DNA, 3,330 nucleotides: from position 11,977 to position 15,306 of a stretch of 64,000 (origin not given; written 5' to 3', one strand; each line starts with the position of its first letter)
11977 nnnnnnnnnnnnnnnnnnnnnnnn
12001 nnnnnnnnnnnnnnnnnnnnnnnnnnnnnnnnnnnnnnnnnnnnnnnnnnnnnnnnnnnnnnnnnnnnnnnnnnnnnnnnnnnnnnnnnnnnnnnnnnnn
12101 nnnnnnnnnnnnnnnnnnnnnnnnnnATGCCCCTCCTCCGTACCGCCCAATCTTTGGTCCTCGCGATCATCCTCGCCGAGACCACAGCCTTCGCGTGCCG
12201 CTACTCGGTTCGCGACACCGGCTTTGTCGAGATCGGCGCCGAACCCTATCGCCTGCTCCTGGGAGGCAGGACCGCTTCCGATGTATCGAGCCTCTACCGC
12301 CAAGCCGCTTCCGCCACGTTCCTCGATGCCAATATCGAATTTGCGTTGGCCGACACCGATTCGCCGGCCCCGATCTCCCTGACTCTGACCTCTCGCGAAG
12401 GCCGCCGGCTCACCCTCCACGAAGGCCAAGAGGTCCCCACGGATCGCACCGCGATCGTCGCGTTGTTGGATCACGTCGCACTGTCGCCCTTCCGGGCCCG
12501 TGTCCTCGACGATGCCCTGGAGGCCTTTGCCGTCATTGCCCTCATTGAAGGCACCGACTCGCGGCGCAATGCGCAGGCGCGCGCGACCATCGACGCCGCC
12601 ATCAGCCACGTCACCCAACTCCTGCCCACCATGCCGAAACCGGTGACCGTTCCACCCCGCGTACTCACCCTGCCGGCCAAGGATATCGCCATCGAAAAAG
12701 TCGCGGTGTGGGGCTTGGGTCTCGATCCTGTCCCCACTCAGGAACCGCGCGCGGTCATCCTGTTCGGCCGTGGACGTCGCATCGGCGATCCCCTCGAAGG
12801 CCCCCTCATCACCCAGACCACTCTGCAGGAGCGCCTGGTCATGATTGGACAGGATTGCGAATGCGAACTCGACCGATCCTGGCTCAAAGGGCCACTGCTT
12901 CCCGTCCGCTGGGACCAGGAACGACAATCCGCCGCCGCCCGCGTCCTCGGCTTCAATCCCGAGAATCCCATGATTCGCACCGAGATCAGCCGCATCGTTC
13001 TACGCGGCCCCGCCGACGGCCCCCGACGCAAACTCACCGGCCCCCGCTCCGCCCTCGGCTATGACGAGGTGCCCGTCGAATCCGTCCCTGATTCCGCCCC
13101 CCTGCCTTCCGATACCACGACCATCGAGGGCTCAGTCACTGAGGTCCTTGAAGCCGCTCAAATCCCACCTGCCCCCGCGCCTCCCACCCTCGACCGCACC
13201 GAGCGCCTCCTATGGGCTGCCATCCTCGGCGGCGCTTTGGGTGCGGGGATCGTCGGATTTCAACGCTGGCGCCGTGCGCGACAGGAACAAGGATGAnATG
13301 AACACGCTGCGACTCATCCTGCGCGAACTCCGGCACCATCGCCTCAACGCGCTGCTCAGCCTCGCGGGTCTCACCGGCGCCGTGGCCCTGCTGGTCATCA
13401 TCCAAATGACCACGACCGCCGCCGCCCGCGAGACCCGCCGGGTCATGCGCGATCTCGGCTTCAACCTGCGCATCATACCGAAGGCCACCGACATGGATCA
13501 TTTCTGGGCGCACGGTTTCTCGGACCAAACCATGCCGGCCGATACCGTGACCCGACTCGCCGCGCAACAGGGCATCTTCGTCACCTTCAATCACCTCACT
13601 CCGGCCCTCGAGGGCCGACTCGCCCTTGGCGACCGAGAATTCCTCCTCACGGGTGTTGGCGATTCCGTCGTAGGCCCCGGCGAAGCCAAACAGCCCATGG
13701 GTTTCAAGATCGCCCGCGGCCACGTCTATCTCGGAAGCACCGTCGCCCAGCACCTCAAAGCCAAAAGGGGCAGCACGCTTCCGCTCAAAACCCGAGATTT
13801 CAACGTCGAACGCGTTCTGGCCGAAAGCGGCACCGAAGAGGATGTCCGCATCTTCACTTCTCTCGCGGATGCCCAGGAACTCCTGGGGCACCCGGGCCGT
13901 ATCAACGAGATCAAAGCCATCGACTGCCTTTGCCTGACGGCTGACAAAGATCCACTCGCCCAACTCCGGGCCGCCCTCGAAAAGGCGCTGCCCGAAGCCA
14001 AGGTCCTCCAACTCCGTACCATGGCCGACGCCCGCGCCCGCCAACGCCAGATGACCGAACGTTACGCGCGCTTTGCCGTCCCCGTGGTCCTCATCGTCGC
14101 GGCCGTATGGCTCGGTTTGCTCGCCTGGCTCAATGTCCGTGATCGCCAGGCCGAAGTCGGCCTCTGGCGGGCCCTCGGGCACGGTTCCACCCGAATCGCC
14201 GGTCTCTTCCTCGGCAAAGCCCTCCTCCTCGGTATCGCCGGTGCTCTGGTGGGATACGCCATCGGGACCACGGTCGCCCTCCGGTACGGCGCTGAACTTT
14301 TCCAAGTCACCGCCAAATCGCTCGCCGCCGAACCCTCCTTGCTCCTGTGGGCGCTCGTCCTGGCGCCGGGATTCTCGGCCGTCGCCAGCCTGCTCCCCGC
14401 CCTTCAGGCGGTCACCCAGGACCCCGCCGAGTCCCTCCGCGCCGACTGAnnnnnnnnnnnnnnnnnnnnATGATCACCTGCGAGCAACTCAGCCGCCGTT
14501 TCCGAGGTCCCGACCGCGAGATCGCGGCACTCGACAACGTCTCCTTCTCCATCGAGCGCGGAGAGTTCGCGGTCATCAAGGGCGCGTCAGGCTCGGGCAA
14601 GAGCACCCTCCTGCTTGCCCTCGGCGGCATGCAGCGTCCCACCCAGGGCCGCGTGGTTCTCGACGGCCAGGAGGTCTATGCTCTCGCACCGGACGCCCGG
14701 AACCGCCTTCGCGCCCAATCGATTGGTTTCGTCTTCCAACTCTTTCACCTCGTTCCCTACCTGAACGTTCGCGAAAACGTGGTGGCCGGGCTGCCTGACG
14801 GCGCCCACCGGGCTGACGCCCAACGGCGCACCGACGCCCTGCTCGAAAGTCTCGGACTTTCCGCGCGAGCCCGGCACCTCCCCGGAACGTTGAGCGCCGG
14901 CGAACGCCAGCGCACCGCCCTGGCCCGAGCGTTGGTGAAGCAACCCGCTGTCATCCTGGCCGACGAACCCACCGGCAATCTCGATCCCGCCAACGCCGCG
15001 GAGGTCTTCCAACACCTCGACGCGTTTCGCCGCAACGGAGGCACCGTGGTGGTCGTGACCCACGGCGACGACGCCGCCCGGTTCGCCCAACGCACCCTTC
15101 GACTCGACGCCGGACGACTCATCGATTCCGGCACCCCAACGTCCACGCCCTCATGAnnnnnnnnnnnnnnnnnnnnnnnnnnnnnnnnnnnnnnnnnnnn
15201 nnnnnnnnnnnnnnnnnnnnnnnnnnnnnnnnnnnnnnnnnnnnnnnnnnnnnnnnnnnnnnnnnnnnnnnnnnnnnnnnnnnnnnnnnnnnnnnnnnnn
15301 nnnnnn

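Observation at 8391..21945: Eleven translationally coupled genes of unknown collective function wedged inside a split phosphonate-catabolism locus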

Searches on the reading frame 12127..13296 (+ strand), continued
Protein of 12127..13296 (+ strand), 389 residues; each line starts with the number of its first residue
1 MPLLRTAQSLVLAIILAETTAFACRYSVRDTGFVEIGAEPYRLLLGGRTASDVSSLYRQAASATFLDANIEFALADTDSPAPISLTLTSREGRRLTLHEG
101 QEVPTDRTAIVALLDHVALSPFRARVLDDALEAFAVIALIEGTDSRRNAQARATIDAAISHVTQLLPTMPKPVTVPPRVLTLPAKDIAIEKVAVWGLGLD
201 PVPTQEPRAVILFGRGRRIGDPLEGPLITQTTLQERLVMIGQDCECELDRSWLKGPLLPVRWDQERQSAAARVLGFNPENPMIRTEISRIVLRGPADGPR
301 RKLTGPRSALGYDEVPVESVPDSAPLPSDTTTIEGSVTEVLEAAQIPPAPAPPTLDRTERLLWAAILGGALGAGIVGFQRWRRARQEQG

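Call 64: search_protein_families(library=ncbifam, proteins=[L058:376-1860:+, L058:1912-3255:+, L058:3236-4249:+, L058:4801-5979:+, L058:6079-6972:+, L058:16565-17947:+, L018:3572-4933:+], max_evalue=0.01)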
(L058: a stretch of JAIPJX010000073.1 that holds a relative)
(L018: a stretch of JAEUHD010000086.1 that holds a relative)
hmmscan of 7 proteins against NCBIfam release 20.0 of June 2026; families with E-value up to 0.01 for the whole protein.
L058:376-1860:+ (494 aa): 190 families (the best 25 are shown)
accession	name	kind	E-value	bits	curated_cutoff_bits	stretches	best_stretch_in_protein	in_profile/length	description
NF008442.0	PRK11288.1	equivalog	2.7e-163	543.9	689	1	3-493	5-496/504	L-arabinose ABC transporter ATP-binding protein AraG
NF010069.0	PRK13549.1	equivalog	5.5e-160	533.2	699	1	2-493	2-502/513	xylose ABC transporter ATP-binding protein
NF008030.0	PRK10762.1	equivalog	9.4e-160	532.6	745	1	3-493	2-492/501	ribose ABC transporter ATP-binding protein RbsA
NF040905.2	GguA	equivalog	6.8e-152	506.3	810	1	5-491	1-499/500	multiple monosaccharide ABC transporter ATP-binding protein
NF041861.1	YtfR_transport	equivalog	3.8e-145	484.1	850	1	5-490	1-488/492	galactofuranose ABC transporter, ATP-binding protein YtfR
NF008215.0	PRK10982.1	equivalog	1.1e-143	479.5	828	1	5-492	13-502/506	galactose/methyl galactoside ABC transporter ATP-binding protein MglA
NF007253.0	PRK09700.1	equivalog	2.9e-143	478.1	772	1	1-493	1-507/510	D-allose ABC transporter ATP-binding protein AlsA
TIGR02633.1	xylG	equivalog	1.2e-138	462.7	723.65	1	5-492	1-499/500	D-xylose ABC transporter ATP-binding protein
NF011967.0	PRK15439.1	equivalog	2.6e-128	428.6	586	1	2-493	8-500/510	autoinducer 2 ABC transporter ATP-binding protein LsrA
NF047930.1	ABC_ATP_B6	equivalog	8.4e-108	361.2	670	1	5-490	2-506/510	putative B6 ABC transporter ATP-binding protein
TIGR03265.1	PhnT2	equivalog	3.6e-56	190.9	457.7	3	4-217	3-211/353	putative 2-aminoethylphosphonate ABC transporter ATP-binding protein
TIGR03410.1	urea_trans_UrtE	equivalog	6.5e-56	189.4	285.8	2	6-235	1-226/230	urea ABC transporter ATP-binding subunit UrtE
TIGR01188.1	drrA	subfamily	1.6e-55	188.5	312.45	2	13-221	1-204/302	daunorubicin resistance ABC transporter, ATP-binding protein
TIGR04520.1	ECF_ATPase_1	equivalog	2.2e-54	184.7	315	2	8-223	3-218/269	energy-coupling factor transporter ATPase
TIGR03411.1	urea_trans_UrtD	equivalog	8.1e-53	179.6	304.1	2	5-238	2-240/242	urea ABC transporter ATP-binding protein UrtD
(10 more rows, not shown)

L058:1912-3255:+ (447 aa): 11 families
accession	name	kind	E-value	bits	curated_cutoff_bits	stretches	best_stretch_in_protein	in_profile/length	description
NF007067.0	PRK09512.1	equivalog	4.2e-75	252.9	398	1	152-440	37-320/321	ribose ABC transporter permease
NF008441.0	PRK11285.1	equivalog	1.9e-65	221.2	378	1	153-443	48-329/333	L-arabinose ABC transporter permease AraH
NF040906.3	GguB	equivalog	8.7e-64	216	450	2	287-438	219-370/375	multiple monosaccharide ABC transporter permease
NF007252.0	PRK09699.1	equivalog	9.8e-58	196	396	1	154-439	46-323/326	D-allose ABC transporter permease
NF008630.0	PRK11618.1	equivalog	9.4e-52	176.3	363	1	150-439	25-311/331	galactofuranose ABC transporter, permease protein YjfF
NF007014.0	PRK09478.1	equivalog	1.5e-51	175.8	386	1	153-440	34-331/336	galactose/methyl galactoside ABC transporter permease MglC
NF011961.0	PRK15432.1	equivalog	8.4e-41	140.3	388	1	155-437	31-304/344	autoinducer 2 ABC transporter permease LsrC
NF011612.1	PRK15038.1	equivalog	2.2e-37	128.9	500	1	153-435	24-303/322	autoinducer 2 ABC transporter permease LsrD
NF041862.1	YtfT_transport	equivalog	5.1e-36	124.5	535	1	161-436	56-323/339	galactofuranose ABC transporter, ATP-binding protein YtfT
TIGR03409.1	urea_trans_UrtB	equivalog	7.8e-11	42.2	250.3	1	168-432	11-277/291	urea ABC transporter permease subunit UrtB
TIGR03408.1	urea_trans_UrtC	equivalog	6.8e-08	32.6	296.2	1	297-436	173-305/313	urea ABC transporter permease subunit UrtC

L058:3236-4249:+ (337 aa): 0 families

L058:4801-5979:+ (392 aa): 0 families

L058:6079-6972:+ (297 aa): 0 families

L058:16565-17947:+ (460 aa): 69 families (the best 25 are shown)
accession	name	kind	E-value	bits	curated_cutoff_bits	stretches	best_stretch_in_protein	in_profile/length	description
NF049939.1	HyAminethphonNHLyPbfA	equivalog_domain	1.7e-205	682.6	525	1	11-449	1-441/442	(R)-1-hydroxy-2-aminoethylphosphonate ammonia-lyase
NF004755.0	PRK06082.1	equivalog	1.4e-194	646.8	467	1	5-452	6-454/459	aspartate aminotransferase family protein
NF004426.0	PRK05769.1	equivalog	5.6e-92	308.8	552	1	27-450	11-440/441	acetyl ornithine aminotransferase family protein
NF006228.0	PRK08360.1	equivalog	1.3e-89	300.9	608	1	56-452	26-429/443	aspartate aminotransferase family protein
NF005993.0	PRK08117.1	subfamily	1.9e-83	280.5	574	1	49-451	20-431/433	aspartate aminotransferase family protein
NF004718.0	PRK06062.1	subfamily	9.2e-75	251.9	472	1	55-450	40-449/454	hypothetical protein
NF045634.1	LeuMetRace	equivalog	2.7e-73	247.2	800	1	62-452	32-429/432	leucine/methionine racemase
NF006368.0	PRK08593.1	equivalog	8e-71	238.9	570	1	56-450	29-432/448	aspartate aminotransferase family protein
NF002874.0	PRK03244.1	equivalog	2.2e-70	237.4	457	1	35-450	9-395/399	acetylornithine transaminase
NF005683.0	PRK07481.1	subfamily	3.2e-69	234.1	575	1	56-450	31-450/453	hypothetical protein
NF005102.0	PRK06541.1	equivalog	7.3e-69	232.5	574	1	53-448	34-454/460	aspartate aminotransferase family protein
NF005812.0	PRK07678.1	subfamily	6.4e-68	229.4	488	1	33-450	7-450/451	aminotransferase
NF008570.0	PRK11522.1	equivalog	1.3e-67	228.4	612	1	62-450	78-457/464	putrescine aminotransferase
NF005685.0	PRK07483.1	equivalog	3.4e-67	227.2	485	1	53-452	12-440/444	aspartate aminotransferase family protein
NF053554.1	prodigi_MAP_PigE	equivalog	5.1e-67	226.9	850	1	53-399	400-739/837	prodigiosin MAP biosynthesis aminotransferase PigE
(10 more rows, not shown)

L018:3572-4933:+ (453 aa): 69 families (the best 25 are shown)
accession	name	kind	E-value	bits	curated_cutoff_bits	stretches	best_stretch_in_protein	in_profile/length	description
NF049939.1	HyAminethphonNHLyPbfA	equivalog_domain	5.7e-206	684.2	525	1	15-451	1-441/442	(R)-1-hydroxy-2-aminoethylphosphonate ammonia-lyase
NF004755.0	PRK06082.1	equivalog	8.2e-198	657.4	467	1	10-451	7-451/459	aspartate aminotransferase family protein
NF004426.0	PRK05769.1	equivalog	9.8e-96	321.2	552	1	31-452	11-440/441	acetyl ornithine aminotransferase family protein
NF005993.0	PRK08117.1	subfamily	1.7e-92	310.3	574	1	38-452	5-430/433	aspartate aminotransferase family protein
NF006228.0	PRK08360.1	equivalog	1.5e-90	304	608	1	60-453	26-428/443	aspartate aminotransferase family protein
NF005683.0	PRK07481.1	subfamily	2.7e-77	260.7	575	1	59-452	30-450/453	hypothetical protein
NF004718.0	PRK06062.1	subfamily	7.6e-77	258.8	472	1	59-451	40-448/454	hypothetical protein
NF006368.0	PRK08593.1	equivalog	2e-76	257.4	570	1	60-453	29-433/448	aspartate aminotransferase family protein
NF002874.0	PRK03244.1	equivalog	3.4e-76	256.6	457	1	42-451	11-394/399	acetylornithine transaminase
NF045634.1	LeuMetRace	equivalog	7.9e-74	248.9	800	1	60-453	26-428/432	leucine/methionine racemase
NF008570.0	PRK11522.1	equivalog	3.8e-73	246.6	612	1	63-452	74-457/464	putrescine aminotransferase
TIGR00707.1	argD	subfamily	6.9e-73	245.6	410.05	1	60-449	12-380/381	acetylornithine/succinylornithine family transaminase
NF005102.0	PRK06541.1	equivalog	3.7e-72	243.3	574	1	45-451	21-455/460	aspartate aminotransferase family protein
NF005685.0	PRK07483.1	equivalog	6.4e-72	242.8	485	1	46-446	2-432/444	aspartate aminotransferase family protein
NF005692.0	PRK07495.1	equivalog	1.2e-70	238.3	724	1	62-452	27-422/425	4-aminobutyrate--2-oxoglutarate transaminase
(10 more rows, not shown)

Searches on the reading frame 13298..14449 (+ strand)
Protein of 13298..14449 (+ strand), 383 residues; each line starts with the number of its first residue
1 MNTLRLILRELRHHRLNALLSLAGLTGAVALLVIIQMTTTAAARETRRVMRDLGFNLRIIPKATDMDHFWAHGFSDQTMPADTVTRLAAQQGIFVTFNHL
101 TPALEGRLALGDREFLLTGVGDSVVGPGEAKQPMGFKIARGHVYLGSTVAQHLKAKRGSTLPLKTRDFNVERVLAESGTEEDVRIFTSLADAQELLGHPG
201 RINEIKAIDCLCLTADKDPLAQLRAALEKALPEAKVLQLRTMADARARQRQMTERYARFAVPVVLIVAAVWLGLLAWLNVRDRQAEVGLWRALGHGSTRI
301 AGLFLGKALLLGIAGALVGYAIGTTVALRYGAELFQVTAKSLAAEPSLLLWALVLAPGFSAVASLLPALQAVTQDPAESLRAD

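Call 5: search_protein_families(library=pfam, proteins=[window:13298-14449:+], max_evalue=0.01)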
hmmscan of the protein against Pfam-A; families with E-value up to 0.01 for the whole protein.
window:13298-14449:+ (383 aa): 2 families
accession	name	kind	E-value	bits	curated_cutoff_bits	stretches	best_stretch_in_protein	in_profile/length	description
PF02687.27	FtsX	-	4.4e-12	46.5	25.5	1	263-376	6-120/120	FtsX-like permease C-terminal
PF12704.14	MacB_PCD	-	0.00042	21.1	27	1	19-229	2-206/207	MacB-like periplasmic core domain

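Call 7: search_protein_families(library=ncbifam, proteins=[window:13298-14449:+], max_evalue=0.001)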
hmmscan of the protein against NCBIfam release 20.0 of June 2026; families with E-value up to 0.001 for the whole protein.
window:13298-14449:+ (383 aa): 5 families
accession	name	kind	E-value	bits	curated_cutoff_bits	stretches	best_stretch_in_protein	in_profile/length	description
TIGR02212.1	lolCE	equivalog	3.1e-13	49.4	362.45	1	164-382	180-410/411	lipoprotein-releasing ABC transporter permease subunit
TIGR03434.1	ADOP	subfamily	4e-13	48.4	622.3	1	219-383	640-803/803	ADOP family duplicated permease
NF008357.0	PRK11146.1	exception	2.1e-06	26.8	439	1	249-331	264-346/414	lipoprotein-releasing ABC transporter permease subunit LolE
TIGR02213.1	lolE_release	exception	2.6e-05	23.2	540.35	1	260-330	272-342/411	lipoprotein-releasing ABC transporter permease subunit LolE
NF041854.1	ABC_perm_YbbP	equivalog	0.00076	17.5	999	0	132-383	115-371/806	putative ABC transporter permease subunit YbbP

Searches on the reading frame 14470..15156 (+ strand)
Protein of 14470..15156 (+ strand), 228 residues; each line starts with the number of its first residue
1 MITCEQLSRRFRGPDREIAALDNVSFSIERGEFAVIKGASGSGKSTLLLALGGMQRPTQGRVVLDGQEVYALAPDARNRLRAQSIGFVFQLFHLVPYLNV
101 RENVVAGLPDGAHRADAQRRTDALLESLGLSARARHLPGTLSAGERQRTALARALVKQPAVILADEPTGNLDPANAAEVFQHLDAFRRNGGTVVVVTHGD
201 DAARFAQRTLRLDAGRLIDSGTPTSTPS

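Call 5: search_protein_families(library=pfam, proteins=[window:14470-15156:+], max_evalue=0.01)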
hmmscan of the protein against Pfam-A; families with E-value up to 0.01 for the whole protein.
window:14470-15156:+ (228 aa): 10 families
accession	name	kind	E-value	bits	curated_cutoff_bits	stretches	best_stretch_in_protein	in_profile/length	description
PF00005.33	ABC_tran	-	5.4e-34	118.2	25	1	21-168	1-136/137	ABC transporter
PF13304.12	AAA_21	-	6.7e-09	36.7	27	1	33-57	1-25/304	AAA domain, putative AbiEii toxin, Type IV TA system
PF13191.12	AAA_16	-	1.6e-05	25.9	32.6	1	11-180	2-117/167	AAA ATPase domain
PF02463.25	SMC_N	-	0.00016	21.6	40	0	133-212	135-211/220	RecF/RecN/SMC N terminal domain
PF13481.12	AAA_25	-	0.00017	21.7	27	0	28-51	30-53/195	AAA domain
PF13555.12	AAA_29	-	0.00043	20.4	27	1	22-50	13-41/61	P-loop containing region of AAA domain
PF25199.1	nSTAND_NTPase5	-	0.0034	17.7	34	0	29-51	39-61/145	Novel STAND NTPase 5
PF13401.12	AAA_22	-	0.0051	17.6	27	0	31-168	5-94/130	AAA domain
PF20703.3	nSTAND1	-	0.0075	16.4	27.1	1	9-50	14-52/379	Novel STAND NTPase 1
PF01695.23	IstB_IS21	-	0.0092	15.9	24.1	0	14-52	76-113/238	IstB-like ATP binding protein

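Call 7: search_protein_families(library=ncbifam, proteins=[window:14470-15156:+], max_evalue=0.001)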
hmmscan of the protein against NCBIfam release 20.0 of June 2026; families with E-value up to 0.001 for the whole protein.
window:14470-15156:+ (228 aa): 189 families (the best 25 are shown)
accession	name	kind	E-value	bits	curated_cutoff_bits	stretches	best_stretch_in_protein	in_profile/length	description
TIGR02211.1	LolD_lipo_ex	equivalog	1.3e-62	211.2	307.75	1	1-218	1-220/221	lipoprotein-releasing ABC transporter ATP-binding protein LolD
NF008639.0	PRK11629.1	equivalog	4.4e-59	199.7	360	1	2-219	7-226/234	lipoprotein-releasing ABC transporter ATP-binding protein LolD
TIGR02673.1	FtsE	equivalog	4.5e-56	189.9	264.85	1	1-216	1-214/214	cell division ATP-binding protein FtsE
NF038007.1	ABC_ATP_DarD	equivalog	1.1e-52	178.7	375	1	18-217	18-218/218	darobactin export ABC transporter ATP-binding protein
NF007826.0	PRK10535.1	equivalog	3.3e-51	174.3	966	1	4-220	7-224/648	macrolide ABC transporter ATP-binding protein/permease MacB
NF007879.0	PRK10584.1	equivalog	9.5e-51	172.7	336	1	5-219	10-226/228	putative ABC transporter ATP-binding protein YbbA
TIGR03608.1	L_ocin_972_ABC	subfamily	6.9e-48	162.8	254.85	1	19-212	12-206/206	putative bacteriocin export ABC transporter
NF007027.0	PRK09493.1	equivalog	1.2e-44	152.5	379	1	17-224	13-221/240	glutamine ABC transporter ATP-binding protein GlnQ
TIGR02982.1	heterocyst_DevA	subfamily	3e-43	148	295.8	1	2-217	2-219/220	ABC exporter ATP-binding subunit, DevA family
TIGR03265.1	PhnT2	equivalog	2.1e-42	145.6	457.7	1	6-224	9-220/353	putative 2-aminoethylphosphonate ABC transporter ATP-binding protein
TIGR02315.1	ABC_phnC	equivalog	2.8e-42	144.8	266.1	1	1-223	1-230/243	phosphonate ABC transporter ATP-binding protein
NF040840.2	tungstate_WtpC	equivalog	5.8e-40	137.6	440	1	1-223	1-215/347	tungstate ABC transporter ATP-binding protein WtpC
TIGR02857.1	CydD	equivalog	2.3e-39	135.7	435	1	3-211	323-528/529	thiol reductant ABC exporter subunit CydD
TIGR00968.1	3a0106s01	subfamily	5.6e-39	134.1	342.75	1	17-224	12-216/237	sulfate ABC transporter ATP-binding protein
NF008428.0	PRK11264.1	equivalog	2e-38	132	406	1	1-222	3-227/250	L-cystine ABC transporter ATP-binding protein TcyN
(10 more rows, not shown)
